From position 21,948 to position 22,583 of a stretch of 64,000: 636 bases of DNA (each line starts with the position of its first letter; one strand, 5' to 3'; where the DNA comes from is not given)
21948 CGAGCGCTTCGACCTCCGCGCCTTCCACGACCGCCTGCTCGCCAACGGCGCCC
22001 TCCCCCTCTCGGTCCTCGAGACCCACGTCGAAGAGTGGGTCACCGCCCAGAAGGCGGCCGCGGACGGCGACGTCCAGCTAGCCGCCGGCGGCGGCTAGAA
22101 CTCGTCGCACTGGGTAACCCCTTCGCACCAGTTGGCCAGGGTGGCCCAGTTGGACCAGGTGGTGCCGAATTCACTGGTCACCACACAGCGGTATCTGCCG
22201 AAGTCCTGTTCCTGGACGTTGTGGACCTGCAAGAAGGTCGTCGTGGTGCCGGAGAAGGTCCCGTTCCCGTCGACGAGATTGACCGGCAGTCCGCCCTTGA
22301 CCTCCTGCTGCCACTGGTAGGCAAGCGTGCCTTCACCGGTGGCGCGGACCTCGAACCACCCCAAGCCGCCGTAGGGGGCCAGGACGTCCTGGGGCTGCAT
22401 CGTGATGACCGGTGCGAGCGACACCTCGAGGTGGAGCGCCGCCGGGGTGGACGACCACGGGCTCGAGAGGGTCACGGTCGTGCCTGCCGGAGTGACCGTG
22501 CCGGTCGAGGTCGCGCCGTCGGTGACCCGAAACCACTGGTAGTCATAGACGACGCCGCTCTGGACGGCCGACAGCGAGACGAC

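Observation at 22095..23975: Lower-GC secreted glycoside-hydrolase-like gene carrying a eukaryote-style Ig I-set motif (D-x-G-x-Y-x-C)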

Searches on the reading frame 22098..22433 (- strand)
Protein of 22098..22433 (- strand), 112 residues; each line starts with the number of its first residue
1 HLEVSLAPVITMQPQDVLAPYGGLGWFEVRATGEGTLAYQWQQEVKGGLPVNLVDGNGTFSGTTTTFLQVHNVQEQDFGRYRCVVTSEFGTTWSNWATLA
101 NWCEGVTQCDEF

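Call 19: search_dna_similar(query=window:22098-22433:-, collection=phages, mode=protein, max_evalue=0.001, max_rows=25)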
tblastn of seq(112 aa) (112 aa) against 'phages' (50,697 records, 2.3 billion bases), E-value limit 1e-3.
Records with a match: 1; places in all: 1; records where one place covers at least 80% of the query: 1.
Best place of each record, by identity: <60% 1.
By first word of the organism name: Caudoviricetes 1.
By host as written in the record: - 1.
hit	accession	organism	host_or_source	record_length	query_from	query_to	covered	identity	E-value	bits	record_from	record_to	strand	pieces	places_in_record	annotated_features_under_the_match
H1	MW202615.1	Caudoviricetes sp.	Manatee Spring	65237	10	100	81%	36.3%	4e-5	47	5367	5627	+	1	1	hypothetical protein | stannin cytoplasmic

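Call 23: search_protein_representatives(protein=window:22098-22433:-)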
Query: 112 residues. Proteins with E-value up to 0.001 (for the whole library): 19799; up to 1e-10: 6891; up to 1e-30: 948. The best 150 are listed.
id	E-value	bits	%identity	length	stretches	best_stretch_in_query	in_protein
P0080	1.9e-272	902.8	42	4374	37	2-94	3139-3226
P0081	2.7e-185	621.5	38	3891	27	3-86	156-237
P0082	4.8e-156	527.1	41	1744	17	3-99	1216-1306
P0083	8.4e-152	513.4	36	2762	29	5-102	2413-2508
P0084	9.7e-150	506.8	36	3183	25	3-89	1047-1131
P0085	6.9e-149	504.0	41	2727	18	4-100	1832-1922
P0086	5.1e-146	494.8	41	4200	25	3-100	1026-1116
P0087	7.0e-146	494.3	36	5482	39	2-96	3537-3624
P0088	1.9e-135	460.7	39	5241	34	10-99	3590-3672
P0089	4.1e-134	456.3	34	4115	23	10-99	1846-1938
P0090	1.9e-132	450.9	39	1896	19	4-87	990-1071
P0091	1.1e-131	448.5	40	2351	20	4-99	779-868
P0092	1.6e-128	438.3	39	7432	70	9-99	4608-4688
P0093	6.2e-126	429.9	39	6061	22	3-100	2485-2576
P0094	6.7e-126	429.8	34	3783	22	2-99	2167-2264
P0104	1.0e-104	361.5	37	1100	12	2-96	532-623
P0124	3.8e-85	298.3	42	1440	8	4-100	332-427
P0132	9.9e-80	280.8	39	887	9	2-99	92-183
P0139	9.9e-78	274.4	39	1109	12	5-100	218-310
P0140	1.6e-77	273.7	36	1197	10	6-99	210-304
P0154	1.2e-71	254.8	39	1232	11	10-97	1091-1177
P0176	5.1e-65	233.3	38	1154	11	6-99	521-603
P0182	2.4e-64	231.2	37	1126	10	7-90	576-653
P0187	8.1e-64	229.5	37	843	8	8-99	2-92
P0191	4.3e-63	227.1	36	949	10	4-97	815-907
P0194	5.4e-63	226.8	35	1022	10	7-98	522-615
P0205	2.2e-61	221.6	40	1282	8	5-100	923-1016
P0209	1.8e-60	218.7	41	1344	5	6-100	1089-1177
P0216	9.1e-60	216.4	46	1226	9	4-96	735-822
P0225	3.1e-59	214.7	45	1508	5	6-100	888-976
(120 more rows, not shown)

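Call 27: search_protein_families(library=pfam, proteins=[P0104, P0132, P0187, P0216, P0225, P0209, P0124], max_evalue=0.00001)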
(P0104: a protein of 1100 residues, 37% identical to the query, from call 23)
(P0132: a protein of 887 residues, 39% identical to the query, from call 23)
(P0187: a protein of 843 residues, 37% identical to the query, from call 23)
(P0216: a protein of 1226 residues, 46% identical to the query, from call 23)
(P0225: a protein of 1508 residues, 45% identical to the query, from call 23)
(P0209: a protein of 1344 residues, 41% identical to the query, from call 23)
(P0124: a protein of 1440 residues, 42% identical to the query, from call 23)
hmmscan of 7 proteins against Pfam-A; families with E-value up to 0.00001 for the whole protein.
P0104 (1100 aa): 4 families
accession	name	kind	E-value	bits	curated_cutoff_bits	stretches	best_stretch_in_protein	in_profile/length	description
PF13927.12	Ig_3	-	2.1e-46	156.8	30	0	820-898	1-78/78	Immunoglobulin domain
PF07679.22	I-set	-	3.8e-43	145.9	23.7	0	538-628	1-90/90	Immunoglobulin I-set domain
PF18911.6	PKD_4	-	6.9e-07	29.7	27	0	631-681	3-56/85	PKD domain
PF00047.31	ig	-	3.1e-06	27.8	21.8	0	395-430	43-78/81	Immunoglobulin domain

P0132 (887 aa): 9 families
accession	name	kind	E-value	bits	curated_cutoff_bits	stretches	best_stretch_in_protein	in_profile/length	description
PF07679.22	I-set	-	3.6e-111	363.9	23.7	9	189-271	1-86/90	Immunoglobulin I-set domain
PF13927.12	Ig_3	-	4.9e-111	363.8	30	9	553-627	2-78/78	Immunoglobulin domain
PF13895.12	Ig_2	-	2.9e-55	184.9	27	0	487-549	25-79/79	Immunoglobulin domain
PF00047.31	ig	-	4.8e-43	145.8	21.8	0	746-817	3-79/81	Immunoglobulin domain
PF07686.23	V-set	-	6.6e-29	100.7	26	0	218-262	46-95/109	Immunoglobulin V-set domain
PF16706.11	Izumo-Ig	-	8.2e-10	38.9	26.7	0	510-536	45-71/88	Izumo-like Immunoglobulin domain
PF19081.6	Ig_7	-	2.8e-09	37.6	27.3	0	747-821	11-78/84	Ig-like domain CHU_C associated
PF24527.1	Ig-like_Pom152_9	-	1.8e-08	35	27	0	553-588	1-36/80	Nucleoporin pom152-like, ninth immunoglobulin-like domain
PF19190.6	BACON_2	-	1.8e-08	34.6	25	0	202-231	17-46/94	Viral BACON domain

P0187 (843 aa): 7 families
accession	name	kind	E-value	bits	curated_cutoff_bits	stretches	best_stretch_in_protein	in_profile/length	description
PF07679.22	I-set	-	1.5e-106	349.1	23.7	8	2-88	1-85/90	Immunoglobulin I-set domain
PF13927.12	Ig_3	-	7.7e-104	340.8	30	8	189-268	1-78/78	Immunoglobulin domain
PF00047.31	ig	-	1e-44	151.2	21.8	1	485-561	5-80/81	Immunoglobulin domain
PF13895.12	Ig_2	-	9.6e-33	112.7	27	0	477-566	3-78/79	Immunoglobulin domain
PF11465.14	Receptor_2B4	-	6.4e-28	97.6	21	0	560-658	4-100/108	Natural killer cell receptor 2B4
PF07686.23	V-set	-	1.4e-22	80.4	26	0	586-664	28-108/109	Immunoglobulin V-set domain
PF24518.1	Ig_CD22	-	8.5e-13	49.2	27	0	346-380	84-119/121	B-cell receptor CD22-like, first Ig-like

P0216 (1226 aa): 9 families
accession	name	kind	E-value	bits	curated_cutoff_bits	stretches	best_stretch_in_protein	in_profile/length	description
PF13927.12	Ig_3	-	1.7e-79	262.8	30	7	299-367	2-78/78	Immunoglobulin domain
PF07679.22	I-set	-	6.8e-45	151.5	23.7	0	299-376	1-85/90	Immunoglobulin I-set domain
PF24681.1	Kelch_KLHDC2_KLHL20_DRC7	-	1.3e-19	70.8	50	2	909-1149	2-221/221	KLHDC2/KLHL20/DRC7 Kelch-repeats domain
PF07686.23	V-set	-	5.9e-16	59.1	26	0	336-381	60-104/109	Immunoglobulin V-set domain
PF01344.31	Kelch_1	-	1.6e-09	37.5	20.1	0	960-994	4-36/46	Kelch motif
PF13418.12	Kelch_4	-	2.6e-09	37.3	21.6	0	906-939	2-41/49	Galactose oxidase, central domain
PF13964.12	Kelch_6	-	5.1e-08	33.1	25.3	0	906-939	2-40/50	Kelch motif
PF07646.21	Kelch_2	-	1e-07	32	21.3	0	1015-1045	1-31/48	Kelch motif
PF00047.31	ig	-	4.5e-06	27.3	21.8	0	43-111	2-80/81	Immunoglobulin domain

P0225 (1508 aa): 6 families
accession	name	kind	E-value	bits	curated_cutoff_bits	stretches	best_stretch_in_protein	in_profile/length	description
PF07679.22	I-set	-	3.6e-62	206.9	23.7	5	709-791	1-86/90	Immunoglobulin I-set domain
PF13927.12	Ig_3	-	1.3e-53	179.8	30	5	708-782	1-78/78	Immunoglobulin domain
PF13895.12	Ig_2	-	2.8e-22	79.2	27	1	725-790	16-73/79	Immunoglobulin domain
PF00047.31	ig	-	1e-20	74.2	21.8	1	721-788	6-78/81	Immunoglobulin domain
PF07686.23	V-set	-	3.1e-13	50.3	26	0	757-786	69-97/109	Immunoglobulin V-set domain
PF16706.11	Izumo-Ig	-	8.2e-06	26.1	26.7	0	760-783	48-71/88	Izumo-like Immunoglobulin domain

P0209 (1344 aa): 9 families
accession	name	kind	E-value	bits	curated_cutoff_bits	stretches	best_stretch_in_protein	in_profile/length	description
PF07679.22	I-set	-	5.5e-78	257.6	23.7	5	747-833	1-89/90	Immunoglobulin I-set domain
PF13927.12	Ig_3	-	9.6e-67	221.9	30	5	746-820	1-78/78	Immunoglobulin domain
PF13895.12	Ig_2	-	3.3e-37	127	27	3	747-834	2-79/79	Immunoglobulin domain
PF00047.31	ig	-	2.4e-34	117.9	21.8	3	756-827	3-79/81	Immunoglobulin domain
PF25275.1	Golvesin_C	-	1.1e-26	93.9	31.6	2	610-736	9-130/132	Golvesin C-terminal domain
PF07686.23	V-set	-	2.2e-23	83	26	0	532-591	44-108/109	Immunoglobulin V-set domain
PF02638.21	GHL10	-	2e-21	76.9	27.9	1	62-319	33-266/311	Glycosyl hydrolase-like 10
PF13620.12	CarboxypepD_reg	-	2.1e-10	41.2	32.3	1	417-489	1-73/82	Carboxypeptidase regulatory-like domain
PF16706.11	Izumo-Ig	-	1.1e-07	32.1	26.7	0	1231-1252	47-68/88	Izumo-like Immunoglobulin domain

P0124 (1440 aa): 8 families
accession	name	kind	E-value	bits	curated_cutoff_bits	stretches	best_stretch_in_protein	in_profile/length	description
PF13927.12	Ig_3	-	7.1e-83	273.6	30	7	432-511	1-78/78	Immunoglobulin domain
PF07679.22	I-set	-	2.8e-72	239.3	23.7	7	433-518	1-84/90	Immunoglobulin I-set domain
PF00047.31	ig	-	1.2e-43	147.8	21.8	1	57-132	4-79/81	Immunoglobulin domain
PF07686.23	V-set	-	4.8e-36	123.7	26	0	455-526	36-109/109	Immunoglobulin V-set domain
PF13895.12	Ig_2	-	2.2e-29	102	27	0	531-621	2-79/79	Immunoglobulin domain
PF16706.11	Izumo-Ig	-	4.6e-21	75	26.7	0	580-618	43-77/88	Izumo-like Immunoglobulin domain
PF18452.7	Ig_6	-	3.3e-06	27.4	25.5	0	559-604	46-91/128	Immunoglobulin domain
PF18911.6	PKD_4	-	4e-06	27.2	27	0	530-570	3-46/85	PKD domain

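Call 31: find_homologous_proteins(query=A2, max_evalue=0.00001)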
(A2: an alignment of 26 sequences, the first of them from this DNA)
Query A2 (26 sequences) (112 aa, profile of the alignment): 76 proteins with E <= 0.00001 among 2144 candidates.
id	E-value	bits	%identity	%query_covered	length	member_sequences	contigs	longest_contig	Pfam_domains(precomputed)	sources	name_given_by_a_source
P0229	8.8e-43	162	39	73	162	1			PF07679.23,PF13895.13,PF07686.24,PF13927.13,PF00047.32,PF28321.1,PF22854.3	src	-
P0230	2.1e-41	158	46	61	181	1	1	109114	PF07679.23,PF13895.13,PF07686.24,PF13927.13,PF00047.32,PF22854.3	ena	-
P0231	3.1e-33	131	34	86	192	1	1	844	PF07679.23,PF13895.13,PF13927.13,PF19081.7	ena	-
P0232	1.2e-32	130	47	81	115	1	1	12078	PF07679.23,PF13927.13,PF00047.32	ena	-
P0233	1.5e-32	129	40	88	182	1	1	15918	PF07679.23,PF13927.13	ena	-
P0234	6.0e-32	127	39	88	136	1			PF07679.23,PF13895.13,PF13927.13,PF00047.32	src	-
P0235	1.5e-31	126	33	74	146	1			PF07679.23,PF13895.13,PF07686.24,PF13927.13,PF00047.32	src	-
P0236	7.7e-31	124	39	77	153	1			PF13927.13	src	-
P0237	1.1e-29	120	33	71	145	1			PF07679.23,PF13895.13,PF13927.13,PF00047.32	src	-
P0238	1.8e-29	119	37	84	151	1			PF07679.23,PF13927.13,PF00047.32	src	-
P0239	4.4e-29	118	34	88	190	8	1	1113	PF07679.23,PF13895.13,PF07686.24,PF16680.12,PF13927.13,PF00047.32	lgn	-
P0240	1.4e-27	113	29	84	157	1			PF07679.23,PF13927.13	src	-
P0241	2.1e-25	106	41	65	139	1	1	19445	PF07679.23,PF13895.13,PF13927.13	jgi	jgi:hypothetical protein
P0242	2.4e-25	106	30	88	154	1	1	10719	PF07679.23,PF13895.13,PF13927.13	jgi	-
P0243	2.8e-25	106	32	88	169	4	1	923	PF07679.23,PF13895.13,PF07686.24,PF16680.12,PF13927.13,PF16681.12,PF09394.17,PF00047.32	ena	-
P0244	9.8e-25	104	29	83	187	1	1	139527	PF07679.23,PF13895.13,PF13927.13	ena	-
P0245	1.5e-24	104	31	88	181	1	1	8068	PF07679.23,PF13895.13,PF13927.13,PF00047.32,PF18203.7,PF19081.7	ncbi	-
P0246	2.4e-24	103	33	84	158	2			PF07679.23,PF13895.13,PF13927.13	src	-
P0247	1.2e-23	101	34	88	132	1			PF07679.23,PF13927.13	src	-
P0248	1.9e-23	100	40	80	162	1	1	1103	PF07679.23,PF13927.13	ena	-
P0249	6.2e-23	98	32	84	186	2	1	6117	PF07679.23,PF13895.13,PF07686.24,PF13927.13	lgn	-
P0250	4.6e-22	96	31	81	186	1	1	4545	PF07679.23,PF13895.13,PF13927.13,PF00047.32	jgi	jgi:hypothetical protein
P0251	1.2e-21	94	37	81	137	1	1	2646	PF07679.23,PF13927.13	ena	-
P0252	1.8e-21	94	32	88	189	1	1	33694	PF07679.23,PF13895.13,PF13927.13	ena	-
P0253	7.7e-21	92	37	83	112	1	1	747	PF07679.23,PF13895.13,PF07686.24,PF13927.13,PF00047.32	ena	-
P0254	1.1e-20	91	34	82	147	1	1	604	PF07679.23,PF13895.13,PF13927.13,PF00047.32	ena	-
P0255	1.0e-19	88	35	75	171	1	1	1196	PF07679.23,PF13895.13,PF13927.13,PF00047.32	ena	-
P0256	1.4e-19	88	33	89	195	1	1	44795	PF07679.23,PF13927.13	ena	-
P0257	2.4e-19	87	50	57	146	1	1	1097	PF07679.23,PF00404.25,PF13927.13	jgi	jgi:hypothetical protein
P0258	3.9e-19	86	40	65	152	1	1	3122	PF07679.23,PF13927.13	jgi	jgi:hypothetical protein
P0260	6.2e-19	86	36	94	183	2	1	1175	PF07679.23,PF13927.13,PF00036.39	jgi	jgi:hypothetical protein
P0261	7.3e-19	85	34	88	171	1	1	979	PF07679.23,PF13895.13,PF13927.13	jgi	jgi:hypothetical protein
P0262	1.8e-18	84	29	63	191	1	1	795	PF07679.23,PF13895.13,PF13927.13,PF19081.7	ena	-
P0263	4.3e-18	83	32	80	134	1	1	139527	PF07679.23,PF13927.13,PF19081.7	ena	-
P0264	1.1e-17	82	36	83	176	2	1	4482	PF07679.23,PF13927.13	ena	-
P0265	1.6e-17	81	34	82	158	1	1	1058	PF07679.23,PF13927.13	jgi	-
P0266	4.6e-17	80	35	85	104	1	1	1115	PF07679.23,PF13927.13,PF00047.32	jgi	jgi:hypothetical protein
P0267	7.0e-17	79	42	38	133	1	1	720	PF07679.23,PF13927.13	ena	-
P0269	5.5e-16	76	32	83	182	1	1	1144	PF07679.23,PF13927.13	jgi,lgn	-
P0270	4.0e-15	73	30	58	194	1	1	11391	PF07679.23,PF13927.13,PF19081.7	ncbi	ncbi:MAG: hypothetical protein ACHQO8_05345, partial [Vicinamibacterales bacterium]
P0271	6.0e-15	73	29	77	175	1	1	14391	PF07679.23,PF13927.13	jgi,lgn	jgi:hypothetical protein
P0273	6.5e-15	73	43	71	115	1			PF07679.23,PF13895.13,PF13927.13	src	-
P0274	1.5e-14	72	34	82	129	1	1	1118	PF07679.23,PF13895.13,PF13927.13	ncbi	-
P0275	3.5e-14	70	27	80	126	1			PF07679.23,PF13927.13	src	-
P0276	3.5e-14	70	37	85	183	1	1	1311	PF07679.23,PF13895.13,PF13927.13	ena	-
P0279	9.5e-14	69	29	65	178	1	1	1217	PF07679.23,PF13895.13,PF13927.13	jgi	-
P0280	9.5e-14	69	33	77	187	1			PF07679.23,PF13895.13,PF13927.13,PF00047.32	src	-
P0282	2.1e-13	68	33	65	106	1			PF07679.23,PF13927.13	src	-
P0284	9.0e-13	66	41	84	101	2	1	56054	PF07679.23,PF13927.13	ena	-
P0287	1.9e-11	62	35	70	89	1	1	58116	PF07679.23,PF13927.13,PF00047.32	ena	-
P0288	6.1e-11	60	40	58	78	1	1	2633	PF07679.23,PF13895.13,PF13927.13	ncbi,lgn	-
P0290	8.8e-11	59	36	67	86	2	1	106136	PF07679.23,PF13895.13,PF13927.13,PF00047.32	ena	-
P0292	1.6e-10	59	36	75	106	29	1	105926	PF07679.23,PF13927.13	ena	-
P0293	4.2e-10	57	33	62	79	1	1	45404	PF07679.23,PF13895.13,PF13927.13,PF00047.32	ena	-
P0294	5.5e-10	57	40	40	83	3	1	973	PF07679.23,PF13927.13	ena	-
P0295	1.1e-9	56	37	70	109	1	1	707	PF07679.23,PF13895.13,PF13927.13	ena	-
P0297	7.4e-9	53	34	60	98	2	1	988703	PF07679.23,PF13895.13,PF13927.13,PF00047.32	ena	-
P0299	6.9e-8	50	31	77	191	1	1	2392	PF07679.23,PF13895.13,PF07686.24,PF13927.13,PF22971.3,PF00047.32,PF08205.19,PF28299.1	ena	-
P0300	8.6e-8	50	34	63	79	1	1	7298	PF07679.23,PF13927.13,PF00047.32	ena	-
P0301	9.5e-8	50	26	75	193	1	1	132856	PF07679.23,PF13895.13,PF07686.24,PF13927.13,PF22971.3,PF00047.32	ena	-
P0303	9.1e-7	47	30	60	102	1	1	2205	PF07679.23,PF13895.13,PF13927.13,PF00047.32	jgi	-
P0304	4.1e-6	44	31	75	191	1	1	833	PF07679.23,PF13895.13,PF07686.24,PF13927.13,PF22971.3,PF00047.32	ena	-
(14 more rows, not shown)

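Call 43: predict_structure(alignment_id=A3)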
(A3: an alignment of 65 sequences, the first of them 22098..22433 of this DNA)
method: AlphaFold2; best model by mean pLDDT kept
length: 112 residues; sequences in the alignment: 65
mean_pLDDT: 93.5   pTM: 0.85
mean pLDDT of the five models: 93.5, 93.1, 92.7, 92.6, 91.4
residues with pLDDT >= 90: 93; 70-90: 14; 50-70: 5; < 50: 0
segments of 3 or more residues with pLDDT < 50: none
pLDDT, mean of each block of 10 residues (from residue 1): 85 98 97 97 95 95 98 96 98 98 79 58
secondary structure, 60 per line:
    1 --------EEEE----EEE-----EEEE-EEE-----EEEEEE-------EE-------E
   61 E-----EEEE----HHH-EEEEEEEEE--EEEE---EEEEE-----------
elements in order: E9-12 E17-19 E25-28 E30-32 E38-43 E67-70 E79-87 E90-93 E97-101

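Call 48: fold_search(model_id=the predicted structure, library=pdb)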
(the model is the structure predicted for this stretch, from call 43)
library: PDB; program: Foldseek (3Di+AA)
matches with E <= 10: 2000; with E <= 0.001: 1275
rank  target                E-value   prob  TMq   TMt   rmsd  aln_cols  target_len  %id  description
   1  2yd5                  7.1e-07  1.00  0.75  0.43   2.1        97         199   28  Crystal structure of the N-terminal Ig1-2 module of Human Receptor Protein Tyrosine Phosphatase LAR (released 2011-04-13)
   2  2iep_A                1.0e-06  1.00  0.70  0.44   2.4        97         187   26  Crystal structure of immunoglobulin-like domains 1 and 2 of the receptor tyrosine kinase MuSK (released 2006-11-28)
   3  5wy8_A                1.1e-06  1.00  0.72  0.28   4.3       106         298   27  Crystal structure of PTP delta Ig1-Ig3 in complex with IL1RAPL1 Ig1-Ig3 (released 2017-11-22)
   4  3qp3_B                1.2e-06  1.00  0.75  0.83   1.9       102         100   24  Crystal structure of titin domain M4, tetragonal form (released 2012-02-15)
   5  3pxh                  1.4e-06  1.00  0.71  0.42   2.5        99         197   29  Tandem Ig domains of tyrosine phosphatase LAR (released 2011-03-23)
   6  6h4l                  2.2e-06  1.00  0.74  0.85   1.9       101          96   24  Structure of Titin M4 trigonal form (released 2019-08-07)
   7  4pbv_C                2.3e-06  1.00  0.74  0.44   2.2        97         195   26  Crystal structure of chicken receptor protein tyrosine phosphatase sigma in complex with TrkC (released 2014-11-12)
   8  5xnp_D                2.3e-06  1.00  0.75  0.30   2.1        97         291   28  Crystal structures of human SALM5 in complex with human PTPdelta (released 2018-01-24)
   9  2yd2                  2.3e-06  1.00  0.72  0.42   2.3        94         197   28  Crystal structure of the N-terminal Ig1-2 module of Human Receptor Protein Tyrosine Phosphatase Sigma (released 2011-04-13)
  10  5xwu_A                2.3e-06  1.00  0.74  0.30   2.7       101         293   27  Crystal structure of PTPdelta Ig1-Ig3 in complex with SALM2 LRR-Ig (released 2018-06-06)
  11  3pxj_D                2.7e-06  1.00  0.75  0.44   1.6        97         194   27  Tandem Ig repeats of Dlar (released 2011-03-23)
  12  4pbv_E                2.9e-06  1.00  0.75  0.45   2.1        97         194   26  Crystal structure of chicken receptor protein tyrosine phosphatase sigma in complex with TrkC (released 2014-11-12)
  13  2yd8                  2.9e-06  1.00  0.72  0.42   2.2        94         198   29  Crystal structure of the N-terminal Ig1-2 module of Human Receptor Protein Tyrosine Phosphatase LAR in complex with sucr (released 2011-04-13)
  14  5o5g                  2.9e-06  1.00  0.71  0.22   2.7        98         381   26  Robo1 Ig1 to 4 crystal form 1 (released 2018-01-17)
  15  4rca_A                2.9e-06  1.00  0.72  0.28   4.3       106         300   27  Crystal structure of human PTPdelta and human Slitrk1 complex (released 2014-11-19)
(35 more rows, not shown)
